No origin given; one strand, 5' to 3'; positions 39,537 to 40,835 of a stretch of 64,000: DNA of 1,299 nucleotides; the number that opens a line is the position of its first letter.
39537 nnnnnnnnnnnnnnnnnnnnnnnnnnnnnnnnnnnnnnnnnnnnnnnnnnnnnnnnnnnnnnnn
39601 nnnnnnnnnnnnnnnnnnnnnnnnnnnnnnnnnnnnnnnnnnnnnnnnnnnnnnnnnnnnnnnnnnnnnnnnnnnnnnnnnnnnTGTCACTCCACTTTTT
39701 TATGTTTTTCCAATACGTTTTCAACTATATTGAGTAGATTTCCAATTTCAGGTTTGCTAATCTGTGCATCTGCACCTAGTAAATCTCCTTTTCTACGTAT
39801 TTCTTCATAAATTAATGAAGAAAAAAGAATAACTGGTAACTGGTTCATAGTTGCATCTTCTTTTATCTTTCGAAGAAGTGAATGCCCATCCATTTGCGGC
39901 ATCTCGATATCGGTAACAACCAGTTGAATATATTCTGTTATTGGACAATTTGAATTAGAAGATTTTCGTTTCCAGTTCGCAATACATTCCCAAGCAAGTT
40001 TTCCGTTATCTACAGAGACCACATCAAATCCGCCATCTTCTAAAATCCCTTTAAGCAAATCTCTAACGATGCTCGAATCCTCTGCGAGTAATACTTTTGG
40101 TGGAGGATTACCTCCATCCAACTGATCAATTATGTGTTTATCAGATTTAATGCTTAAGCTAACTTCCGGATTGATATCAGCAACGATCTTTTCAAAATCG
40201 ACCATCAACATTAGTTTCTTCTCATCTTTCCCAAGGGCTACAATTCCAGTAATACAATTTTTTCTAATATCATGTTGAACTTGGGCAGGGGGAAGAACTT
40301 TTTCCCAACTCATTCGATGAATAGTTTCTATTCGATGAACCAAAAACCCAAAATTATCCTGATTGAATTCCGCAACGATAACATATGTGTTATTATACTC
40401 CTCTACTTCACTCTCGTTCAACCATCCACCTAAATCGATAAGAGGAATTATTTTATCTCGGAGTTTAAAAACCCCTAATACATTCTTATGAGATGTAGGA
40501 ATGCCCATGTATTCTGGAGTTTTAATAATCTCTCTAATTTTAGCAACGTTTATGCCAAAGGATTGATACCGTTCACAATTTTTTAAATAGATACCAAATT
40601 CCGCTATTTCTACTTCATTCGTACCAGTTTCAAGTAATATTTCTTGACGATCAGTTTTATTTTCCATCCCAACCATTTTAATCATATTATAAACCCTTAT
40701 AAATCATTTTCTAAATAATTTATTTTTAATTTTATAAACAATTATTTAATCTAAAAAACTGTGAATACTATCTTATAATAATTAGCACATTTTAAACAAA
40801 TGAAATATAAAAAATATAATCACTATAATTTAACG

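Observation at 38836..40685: CheV-like (CheW-REC) gene translationally coupled to a soluble GHKL ATPase/histidine-kinase-like gene in an archaeon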

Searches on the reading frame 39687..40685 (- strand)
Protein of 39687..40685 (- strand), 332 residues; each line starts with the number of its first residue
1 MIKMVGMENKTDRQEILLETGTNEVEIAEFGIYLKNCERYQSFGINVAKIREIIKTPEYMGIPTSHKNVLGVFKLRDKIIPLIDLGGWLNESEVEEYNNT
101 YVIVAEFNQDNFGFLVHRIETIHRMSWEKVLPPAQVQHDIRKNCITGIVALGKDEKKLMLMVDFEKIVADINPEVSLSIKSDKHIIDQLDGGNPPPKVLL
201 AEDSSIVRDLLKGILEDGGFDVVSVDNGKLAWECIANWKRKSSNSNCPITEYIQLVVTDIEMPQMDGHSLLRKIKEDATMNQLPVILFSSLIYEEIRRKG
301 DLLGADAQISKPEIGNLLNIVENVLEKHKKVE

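Call 3: search_protein_families(library=pfam, proteins=[window:39687-40685:-], max_evalue=0.01)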
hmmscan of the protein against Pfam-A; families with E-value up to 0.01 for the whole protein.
window:39687-40685:- (332 aa): 2 families
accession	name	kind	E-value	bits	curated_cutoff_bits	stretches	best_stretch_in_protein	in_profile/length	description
PF01584.24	CheW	-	4.5e-29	101.3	23.5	1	41-170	10-136/138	CheW-like domain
PF00072.30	Response_reg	-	4.7e-16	59.4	30.2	1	198-319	1-108/111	Response regulator receiver domain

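Call 4: search_protein_families(library=ncbifam, proteins=[window:39687-40685:-], max_evalue=0.01)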
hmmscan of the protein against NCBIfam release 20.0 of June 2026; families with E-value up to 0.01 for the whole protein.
window:39687-40685:- (332 aa): 66 families (the best 25 are shown)
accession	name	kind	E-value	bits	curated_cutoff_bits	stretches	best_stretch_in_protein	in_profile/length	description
NF007903.0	PRK10612.1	equivalog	3e-12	46.6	260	1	41-169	27-152/167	chemotaxis protein CheW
NF033120.0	vanR_FM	exception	2.2e-10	40.6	460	1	198-314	6-106/231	vancomycin resistance response regulator transcription factor, VanR-F/VanR-M family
NF045717.1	DVU0259_DivK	exception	1.5e-09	38.1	160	1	197-325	4-116/117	DVU0259 family response regulator domain-containing protein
NF046022.1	RespRegCpdRBruc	equivalog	2.8e-09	37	180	1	197-278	3-71/120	cell cycle two-component system response regulator CpdR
NF001965.0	PRK00742.1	subfamily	3e-09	36.5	293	1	197-313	5-109/357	chemotaxis-specific protein-glutamate methyltransferase CheB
NF007005.1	PRK09468.1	equivalog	6.3e-09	35.6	331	1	197-328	5-122/237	osmolarity response regulator transcription factor OmpR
NF007901.0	PRK10610.1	equivalog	1.4e-08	35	189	1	198-310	8-108/129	chemotaxis response regulator CheY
NF045505.1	RR_RssB_Pseudo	equivalog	1.5e-08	34.1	700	1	194-290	4-85/394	two-component system response regulator RssB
TIGR02154.1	PhoB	equivalog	1.6e-08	34.1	296.2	1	197-326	4-121/226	phosphate regulon transcriptional regulator PhoB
NF007135.0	PRK09581.1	equivalog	2.1e-08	33.4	474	1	251-312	45-106/457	PleD family two-component system response regulator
NF045944.1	ResRegRpaBCyano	equivalog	3.6e-08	33.1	330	1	199-314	1-100/229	response regulator transcription factor RpaB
NF053854.1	RespRegPhoBBctds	equivalog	4e-08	32.9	270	1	199-329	2-119/225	two-component system response regulator PhoB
NF041866.1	EpsW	equivalog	8.8e-08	31.8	200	1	198-315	8-114/131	exopolysaccharide biosynthesis response regulator EpsW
NF046020.1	HisKinCckABruc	equivalog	9.1e-08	30.4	1000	1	196-292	750-833/868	cell cycle histidine kinase CckA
NF033117.2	vanR_ACDEGLN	exception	1.1e-07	31.6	350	1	198-313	1-100/226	VanR-ABDEGLN family response regulator transcription factor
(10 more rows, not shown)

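Call 12: find_homologous_proteins(query=window:39687-40685:-, max_evalue=1e-10)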
Query window:39687-40685:- (332 aa): 5756 proteins with E <= 1e-10 among 6941 candidates; the best 120 are listed.
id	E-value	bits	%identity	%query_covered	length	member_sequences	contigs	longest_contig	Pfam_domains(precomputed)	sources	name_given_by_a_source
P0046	2.9e-217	738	100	100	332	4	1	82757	PF01584.25,PF00072.31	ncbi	-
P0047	7.2e-193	658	89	100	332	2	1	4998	PF01584.25,PF00072.31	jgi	jgi:two-component system, chemotaxis family, chemotaxis protein CheV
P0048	4.2e-192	655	89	100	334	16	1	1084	PF01584.25,PF00072.31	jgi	-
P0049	1.3e-189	647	88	100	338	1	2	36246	PF01584.25,PF00072.31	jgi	jgi:two-component system chemotaxis response regulator CheV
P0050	1.2e-188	644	87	100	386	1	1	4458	PF01584.25,PF00072.31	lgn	-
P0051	9.5e-187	638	89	98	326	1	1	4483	PF01584.25,PF00072.31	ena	-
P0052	2.1e-184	630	88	98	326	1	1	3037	PF01584.25,PF00072.31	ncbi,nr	ncbi:MAG: chemotaxis protein CheV [Candidatus Thermoplasmatota archaeon]|nr:chemotaxis protein CheV 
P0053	1.5e-182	624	86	98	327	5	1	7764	PF01584.25,PF00072.31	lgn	-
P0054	1.6e-181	621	85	97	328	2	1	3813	PF01584.25,PF00072.31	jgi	-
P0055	2.6e-180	617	84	99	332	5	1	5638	PF01584.25,PF00072.31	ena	-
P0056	8.1e-179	612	85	98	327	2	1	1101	PF01584.25,PF00072.31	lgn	-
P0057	1.0e-178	611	84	97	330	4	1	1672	PF01584.25,PF00072.31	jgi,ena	jgi:two-component system, chemotaxis family, chemotaxis protein CheV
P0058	2.0e-169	581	80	98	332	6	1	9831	PF01584.25,PF00072.31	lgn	-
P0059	7.2e-150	517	73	97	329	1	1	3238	PF01584.25,PF00072.31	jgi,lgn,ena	-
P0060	1.2e-143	496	70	96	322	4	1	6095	PF01584.25,PF00072.31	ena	-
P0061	1.2e-143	496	69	96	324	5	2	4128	PF01584.25,PF00072.31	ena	-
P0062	4.0e-142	491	71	96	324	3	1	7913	PF01584.25,PF00072.31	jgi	jgi:two-component system chemotaxis response regulator CheV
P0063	4.4e-141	488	69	96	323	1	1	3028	PF01584.25,PF00072.31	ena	-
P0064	7.3e-139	480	70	96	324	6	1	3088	PF01584.25,PF00072.31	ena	-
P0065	7.4e-139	480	68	96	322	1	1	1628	PF01584.25,PF00072.31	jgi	-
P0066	1.1e-138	480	70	96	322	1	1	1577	PF01584.25,PF00072.31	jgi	jgi:two-component system chemotaxis response regulator CheV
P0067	2.9e-138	478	69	95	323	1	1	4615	PF01584.25,PF00072.31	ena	-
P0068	6.7e-137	474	68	95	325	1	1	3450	PF01584.25,PF00072.31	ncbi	ncbi:MAG: chemotaxis protein [Nanoarchaeota archaeon]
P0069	3.7e-131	455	67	94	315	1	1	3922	PF01584.25,PF00072.31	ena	-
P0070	2.3e-122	426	65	94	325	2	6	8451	PF01584.25,PF00072.31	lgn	-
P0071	3.3e-122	426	64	96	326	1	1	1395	PF01584.25,PF00072.31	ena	-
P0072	6.8e-121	421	63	96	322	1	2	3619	PF01584.25,PF00072.31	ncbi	-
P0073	1.8e-120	420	62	95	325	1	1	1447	PF01584.25,PF00072.31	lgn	-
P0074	1.2e-119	417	61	96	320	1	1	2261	PF01584.25,PF00072.31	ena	-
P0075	2.8e-119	416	62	95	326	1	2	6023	PF01584.25,PF00072.31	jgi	-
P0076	3.1e-119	416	61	96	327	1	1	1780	PF01584.25,PF00072.31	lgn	-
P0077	4.5e-118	412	63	95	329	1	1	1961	PF01584.25,PF00072.31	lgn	-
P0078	6.3e-118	412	62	95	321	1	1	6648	PF01584.25,PF00072.31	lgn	-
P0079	7.8e-118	411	60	98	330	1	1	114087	PF01584.25,PF00072.31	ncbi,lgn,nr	ncbi:chemotaxis protein CheV [Candidatus Woesearchaeota archaeon]|nr:chemotaxis protein CheV [Candid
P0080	2.8e-116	406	60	96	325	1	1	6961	PF01584.25,PF00072.31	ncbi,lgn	-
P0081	6.4e-116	405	57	96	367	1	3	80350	PF01584.25,PF00072.31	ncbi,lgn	ncbi:MAG: chemotaxis protein [Candidatus Woesearchaeota archaeon]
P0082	2.2e-115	403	59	97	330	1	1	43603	PF01584.25,PF00072.31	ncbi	-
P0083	3.1e-114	400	59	97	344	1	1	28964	PF01584.25,PF00072.31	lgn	-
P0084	5.0e-114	399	60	95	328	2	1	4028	PF01584.25,PF00072.31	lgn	-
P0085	7.3e-113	395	59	95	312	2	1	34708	PF01584.25,PF00072.31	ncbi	ncbi:MAG: chemotaxis protein [archaeon]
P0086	5.6e-111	389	55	91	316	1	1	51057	PF01584.25,PF00072.31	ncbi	ncbi:MAG: chemotaxis protein [Nanobdellota archaeon]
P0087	1.1e-105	371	55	98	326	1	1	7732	PF01584.25,PF00072.31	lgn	-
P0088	1.7e-105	371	55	97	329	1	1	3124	PF01584.25,PF00072.31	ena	-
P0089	1.2e-104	368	55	95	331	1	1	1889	PF01584.25,PF00072.31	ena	-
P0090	2.9e-104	367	54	98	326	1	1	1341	PF01584.25,PF00072.31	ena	-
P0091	1.4e-102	361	56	95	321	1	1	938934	PF01584.25,PF00072.31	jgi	jgi:two-component system chemotaxis response regulator CheV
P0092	3.4e-101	357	53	95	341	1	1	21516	PF01584.25,PF00072.31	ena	-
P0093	7.2e-96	339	52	95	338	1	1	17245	PF01584.25,PF00072.31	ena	-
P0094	3.1e-94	334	51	95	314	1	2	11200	PF01584.25,PF00072.31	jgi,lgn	jgi:two-component system chemotaxis response regulator CheV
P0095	6.0e-93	330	51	96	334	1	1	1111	PF01584.25,PF00072.31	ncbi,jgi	jgi:two-component system chemotaxis response regulator CheV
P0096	1.4e-92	328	63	77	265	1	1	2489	PF01584.25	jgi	jgi:two-component system chemotaxis response regulator CheV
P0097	2.8e-91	324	53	95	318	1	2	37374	PF01584.25,PF00072.31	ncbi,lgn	ncbi:MAG: chemotaxis protein [Candidatus Woesearchaeota archaeon]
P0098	1.4e-90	322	48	95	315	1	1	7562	PF01584.25,PF00072.31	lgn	-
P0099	1.7e-88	315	52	97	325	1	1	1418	PF01584.25,PF00072.31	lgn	-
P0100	1.8e-88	315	57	79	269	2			PF01584.25,PF00072.31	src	-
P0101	6.9e-86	306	49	94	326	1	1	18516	PF01584.25,PF00072.31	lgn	-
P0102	1.9e-83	298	48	97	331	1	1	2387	PF01584.25,PF00072.31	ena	-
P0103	2.4e-83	298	47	96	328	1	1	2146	PF01584.25,PF00072.31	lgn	-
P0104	1.9e-82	295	48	95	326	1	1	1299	PF01584.25,PF00072.31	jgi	-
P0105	1.5e-81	292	48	94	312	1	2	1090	PF01584.25,PF00072.31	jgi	jgi:two-component system chemotaxis response regulator CheV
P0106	1.2e-80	289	48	97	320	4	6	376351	PF01584.25,PF00072.31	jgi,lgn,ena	jgi:two-component system, chemotaxis family, chemotaxis protein CheV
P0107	1.5e-77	279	62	68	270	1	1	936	PF01584.25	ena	-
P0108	2.3e-77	278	62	64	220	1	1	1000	PF00072.31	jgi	-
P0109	7.8e-75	270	45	91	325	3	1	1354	PF01584.25,PF00072.31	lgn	-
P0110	1.2e-73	266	44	95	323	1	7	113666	PF01584.25,PF00072.31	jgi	jgi:two-component system chemotaxis response regulator CheV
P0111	1.5e-73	266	44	95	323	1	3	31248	PF01584.25,PF00072.31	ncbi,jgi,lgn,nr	ncbi:MAG: two-component system, chemotaxis family, chemotaxis protein CheV [Desulfovibrionales bacte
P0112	1.6e-73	266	45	90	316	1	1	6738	PF01584.25,PF00072.31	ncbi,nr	ncbi:chemotaxis protein [Desulfovibrio sp. OttesenSCG-928-C14]|nr:chemotaxis protein [Desulfovibrio 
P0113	1.9e-73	266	43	95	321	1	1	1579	PF01584.25,PF00072.31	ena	-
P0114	7.9e-73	263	44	92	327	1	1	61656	PF01584.25,PF00072.31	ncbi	-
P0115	9.2e-73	263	45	93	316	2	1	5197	PF01584.25,PF00072.31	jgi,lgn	jgi:two-component system chemotaxis response regulator CheV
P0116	1.5e-72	263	46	91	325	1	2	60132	PF01584.25,PF00072.31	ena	-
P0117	1.9e-72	262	43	95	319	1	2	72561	PF01584.25,PF00072.31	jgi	-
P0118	2.7e-72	262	46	91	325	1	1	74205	PF01584.25,PF00072.31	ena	-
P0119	4.8e-72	261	44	92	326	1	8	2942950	PF01584.25,PF00072.31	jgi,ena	-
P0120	5.1e-72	261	45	91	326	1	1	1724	PF01584.25,PF00072.31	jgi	-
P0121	6.3e-72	261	45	91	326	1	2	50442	PF01584.25,PF00072.31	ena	-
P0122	6.9e-72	260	43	93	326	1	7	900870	PF01584.25,PF00072.31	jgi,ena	-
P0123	7.0e-72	260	42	95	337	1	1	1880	PF01584.25,PF00072.31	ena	-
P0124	1.4e-71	259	43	92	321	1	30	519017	PF01584.25,PF00072.31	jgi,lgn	jgi:two-component system chemotaxis response regulator CheV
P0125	1.4e-71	259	43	95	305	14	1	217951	PF01584.25,PF00072.31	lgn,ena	-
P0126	2.9e-71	258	44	95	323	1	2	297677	PF01584.25,PF00072.31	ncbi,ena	-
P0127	5.5e-71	257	44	95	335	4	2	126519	PF01584.25,PF00072.31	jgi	jgi:two-component system, chemotaxis family, chemotaxis protein CheV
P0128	5.8e-71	257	45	90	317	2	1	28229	PF01584.25,PF00072.31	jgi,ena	jgi:Chemotaxis signal transduction protein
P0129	8.4e-71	257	42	94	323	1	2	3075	PF01584.25,PF00072.31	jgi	jgi:two-component system chemotaxis response regulator CheV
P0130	8.5e-71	257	42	96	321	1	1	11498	PF01584.25,PF00072.31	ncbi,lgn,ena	-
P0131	1.0e-70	257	40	95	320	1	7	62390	PF01584.25,PF00072.31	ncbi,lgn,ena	-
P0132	1.2e-70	256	43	91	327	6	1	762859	PF01584.25,PF00072.31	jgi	-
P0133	1.5e-70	256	44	90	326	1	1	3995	PF01584.25,PF00072.31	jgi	jgi:two-component system, chemotaxis family, chemotaxis protein CheV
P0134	2.3e-70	255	43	95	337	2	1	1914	PF01584.25,PF00072.31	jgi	-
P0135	2.5e-70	255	43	91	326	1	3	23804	PF01584.25,PF00072.31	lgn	-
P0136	2.9e-70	255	43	99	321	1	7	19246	PF01584.25,PF00072.31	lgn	-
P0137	3.6e-70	255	43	91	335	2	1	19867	PF01584.25,PF00072.31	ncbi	-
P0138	3.9e-70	255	44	95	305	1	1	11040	PF01584.25,PF00072.31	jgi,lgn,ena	-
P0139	4.3e-70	254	44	90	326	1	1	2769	PF01584.25,PF00072.31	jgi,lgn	jgi:two-component system, chemotaxis family, chemotaxis protein CheV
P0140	4.8e-70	254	42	94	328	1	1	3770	PF01584.25,PF00072.31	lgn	-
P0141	5.1e-70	254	45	91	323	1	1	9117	PF01584.25,PF00072.31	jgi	jgi:two-component system chemotaxis response regulator CheV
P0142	5.2e-70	254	43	91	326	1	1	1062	PF01584.25,PF00072.31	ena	-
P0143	5.3e-70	254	42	94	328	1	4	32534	PF01584.25,PF00072.31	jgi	jgi:two-component system, chemotaxis family, chemotaxis protein CheV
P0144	9.6e-70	253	41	95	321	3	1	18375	PF01584.25,PF00072.31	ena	-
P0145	1.1e-69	253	43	95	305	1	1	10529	PF01584.25,PF00072.31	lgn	-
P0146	1.3e-69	253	43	94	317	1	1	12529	PF01584.25,PF00072.31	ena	-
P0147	1.7e-69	253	44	90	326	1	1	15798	PF01584.25,PF00072.31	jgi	jgi:two-component system chemotaxis response regulator CheV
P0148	1.7e-69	253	41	95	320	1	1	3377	PF01584.25,PF00072.31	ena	-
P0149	2.2e-69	252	45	91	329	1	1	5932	PF01584.25,PF00072.31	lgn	-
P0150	3.0e-69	252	44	94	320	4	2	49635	PF01584.25,PF00072.31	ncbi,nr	ncbi:MAG: chemotaxis protein CheV [Desulfovibrionaceae bacterium]|nr:chemotaxis protein CheV [Desulf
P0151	3.4e-69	252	40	95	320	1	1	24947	PF01584.25,PF00072.31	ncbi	-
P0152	3.6e-69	251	43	95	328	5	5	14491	PF01584.25,PF00072.31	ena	-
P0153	3.9e-69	251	46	94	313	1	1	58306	PF01584.25,PF00072.31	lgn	-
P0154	4.7e-69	251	42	90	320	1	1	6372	PF01584.25,PF00072.31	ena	-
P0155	4.9e-69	251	42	90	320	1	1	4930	PF01584.25,PF00072.31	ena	-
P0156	5.0e-69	251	41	95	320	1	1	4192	PF01584.25,PF00072.31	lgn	-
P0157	5.2e-69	251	42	94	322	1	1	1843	PF01584.25,PF00072.31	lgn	-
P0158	5.5e-69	251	40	95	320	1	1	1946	PF01584.25,PF00072.31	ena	-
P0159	5.7e-69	251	42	92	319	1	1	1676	PF01584.25,PF00072.31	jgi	jgi:two-component system chemotaxis response regulator CheV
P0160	5.9e-69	251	43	90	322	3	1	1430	PF01584.25,PF00072.31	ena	-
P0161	7.2e-69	250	40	95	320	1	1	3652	PF01584.25,PF00072.31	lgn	-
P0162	1.0e-68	250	42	94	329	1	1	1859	PF01584.25,PF00072.31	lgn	-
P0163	1.0e-68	250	45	91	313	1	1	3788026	PF01584.25,PF00072.31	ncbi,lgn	ncbi:MAG: chemotaxis protein [Desulfovibrio sp.]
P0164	1.2e-68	250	42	90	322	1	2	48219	PF01584.25,PF00072.31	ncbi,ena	-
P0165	1.3e-68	250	42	95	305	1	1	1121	PF01584.25,PF00072.31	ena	-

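Call 19: search_solved_structures(query=window:39687-40685:-, max_evalue=0.00001, show_alignments=2)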
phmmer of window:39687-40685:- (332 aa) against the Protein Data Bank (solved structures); distinct sequences matched with E-value up to 0.00001: 20.
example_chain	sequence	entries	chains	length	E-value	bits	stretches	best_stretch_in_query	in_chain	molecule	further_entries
9xzo_A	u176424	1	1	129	3.7e-10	42.7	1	197-325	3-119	De novo protein M1X0B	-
2ho9_A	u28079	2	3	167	7.4e-10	41.7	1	41-168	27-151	Chemotaxis protein cheW | CheW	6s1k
8c5v_E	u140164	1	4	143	8.7e-10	41.5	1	41-168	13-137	Chemotaxis protein CheW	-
4ja2_A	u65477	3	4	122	1.7e-09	40.5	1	196-312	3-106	Response regulator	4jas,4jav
6azr_B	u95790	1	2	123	3.3e-09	39.6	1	196-312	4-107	Chemotaxis regulator-transmits chemoreceptor signals to flagelllar motor components CheY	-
3dge_C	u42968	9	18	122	3.4e-09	39.5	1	196-312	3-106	Response regulator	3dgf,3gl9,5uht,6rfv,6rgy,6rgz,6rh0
9lbr_A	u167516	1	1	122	2.2e-08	36.8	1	196-312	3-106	Response regulator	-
6rh1_C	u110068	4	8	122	3.9e-08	36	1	196-312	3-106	Response regulator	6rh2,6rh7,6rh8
3gt7_A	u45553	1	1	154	5.9e-07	32.1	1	194-313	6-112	Sensor protein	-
3gwg_A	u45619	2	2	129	8.2e-07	31.7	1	196-289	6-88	Chemotaxis protein cheY homolog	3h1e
3h1g_A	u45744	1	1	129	8.2e-07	31.7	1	196-289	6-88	Chemotaxis protein cheY homolog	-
1k0s_A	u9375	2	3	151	9e-07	31.6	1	41-172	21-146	CHEMOTAXIS PROTEIN CHEW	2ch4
4jpb_W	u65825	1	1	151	1.3e-06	31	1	41-171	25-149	Chemotaxis protein CheW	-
3ja6_A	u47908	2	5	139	1.7e-06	30.7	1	41-171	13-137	Chemotaxis protein CheW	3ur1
6ont_A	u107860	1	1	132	4.4e-06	29.3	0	195-330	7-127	Two-component response regulator 1452 receiver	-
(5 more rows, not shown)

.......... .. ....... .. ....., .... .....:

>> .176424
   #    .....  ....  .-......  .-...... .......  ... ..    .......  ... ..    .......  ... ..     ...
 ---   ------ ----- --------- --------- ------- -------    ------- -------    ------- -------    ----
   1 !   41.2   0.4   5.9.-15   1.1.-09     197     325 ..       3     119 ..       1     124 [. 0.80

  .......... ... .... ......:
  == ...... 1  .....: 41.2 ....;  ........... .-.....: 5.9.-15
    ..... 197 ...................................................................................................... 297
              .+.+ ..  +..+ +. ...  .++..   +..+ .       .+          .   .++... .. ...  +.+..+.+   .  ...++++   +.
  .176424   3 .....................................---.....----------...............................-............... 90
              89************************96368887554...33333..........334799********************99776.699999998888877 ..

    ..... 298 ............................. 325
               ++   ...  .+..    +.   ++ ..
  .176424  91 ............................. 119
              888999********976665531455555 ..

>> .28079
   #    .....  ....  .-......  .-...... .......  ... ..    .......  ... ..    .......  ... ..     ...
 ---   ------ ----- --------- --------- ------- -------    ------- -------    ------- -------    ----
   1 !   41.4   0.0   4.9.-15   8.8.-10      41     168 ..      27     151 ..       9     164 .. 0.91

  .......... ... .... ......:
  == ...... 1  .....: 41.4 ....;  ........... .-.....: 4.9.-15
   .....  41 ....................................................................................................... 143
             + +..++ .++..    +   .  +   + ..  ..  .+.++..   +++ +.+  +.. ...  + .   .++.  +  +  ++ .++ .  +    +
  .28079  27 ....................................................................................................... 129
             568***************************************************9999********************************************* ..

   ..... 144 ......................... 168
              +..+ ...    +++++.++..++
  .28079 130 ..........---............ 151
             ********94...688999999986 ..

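Call 28: find_encoding_contigs(protein=P0163, flank=4000, max_places=2)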
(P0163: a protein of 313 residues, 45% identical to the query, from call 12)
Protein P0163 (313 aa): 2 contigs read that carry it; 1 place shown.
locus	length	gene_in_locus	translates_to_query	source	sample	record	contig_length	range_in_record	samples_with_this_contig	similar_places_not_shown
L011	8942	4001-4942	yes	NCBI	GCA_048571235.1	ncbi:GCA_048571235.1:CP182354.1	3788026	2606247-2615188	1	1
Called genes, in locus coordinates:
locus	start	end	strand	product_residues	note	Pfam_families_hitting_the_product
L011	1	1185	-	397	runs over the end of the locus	PF00009:GTP_EFTU, PF03144:GTP_EFTU_D2, PF03143:GTP_EFTU_D3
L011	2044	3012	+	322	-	PF01207:Dus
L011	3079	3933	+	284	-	PF02401:LYTB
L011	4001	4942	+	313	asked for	PF01584:CheW, PF00072:Response_reg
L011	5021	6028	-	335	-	PF00586:AIRS, PF02769:AIRS_C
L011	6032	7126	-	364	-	PF01924:HypD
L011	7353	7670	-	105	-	PF04358:DsrC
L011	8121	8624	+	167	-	PF01966:HD (weak)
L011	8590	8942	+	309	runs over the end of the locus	PF01820:Dala_Dala_lig_N, PF02655:ATP-grasp_3, PF07478:Dala_Dala_lig_C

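Call 29: find_encoding_contigs(protein=P0091, flank=6000, max_places=2)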
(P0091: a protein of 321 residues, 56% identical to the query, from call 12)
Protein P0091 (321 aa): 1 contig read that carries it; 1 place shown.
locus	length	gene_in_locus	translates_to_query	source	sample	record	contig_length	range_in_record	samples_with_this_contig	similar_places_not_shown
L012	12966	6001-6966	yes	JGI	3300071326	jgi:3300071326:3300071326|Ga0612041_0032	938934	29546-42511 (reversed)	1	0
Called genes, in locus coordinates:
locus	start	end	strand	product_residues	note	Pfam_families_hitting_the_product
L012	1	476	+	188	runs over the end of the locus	PF13690:CheX, PF04509:CheC (weak)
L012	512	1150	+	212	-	PF13690:CheX (faint), PF04509:CheC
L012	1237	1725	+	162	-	PF03975:CheD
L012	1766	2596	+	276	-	PF03705:CheR_N, PF01739:CheR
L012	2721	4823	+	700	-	PF02743:dCache_1 (faint), PF08269:dCache_2, PF17200:sCache_2, PF17201:Cache_3-Cache_2, PF17200:sCache_2, PF17201:Cache_3-Cache_2, PF00015:MCPsignal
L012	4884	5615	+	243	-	PF01584:CheW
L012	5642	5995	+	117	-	-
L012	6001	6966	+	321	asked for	PF01584:CheW, PF00072:Response_reg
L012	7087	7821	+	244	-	PF00254:FKBP_C (faint), PF22199:FKBP26_IF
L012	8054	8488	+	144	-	PF00091:Tubulin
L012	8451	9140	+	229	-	PF00091:Tubulin, PF12327:FtsZ_C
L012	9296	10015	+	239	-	PF01168:Ala_racemase_N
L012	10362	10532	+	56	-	PF00584:SecE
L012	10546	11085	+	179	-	PF03439:Spt5-NGN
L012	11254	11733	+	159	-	PF03946:Ribosomal_L11_N, PF00298:Ribosomal_L11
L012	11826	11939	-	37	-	-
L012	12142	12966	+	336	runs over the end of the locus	PF00589:Phage_integrase, PF22823:MrpR_C_cat (weak), PF00589:Phage_integrase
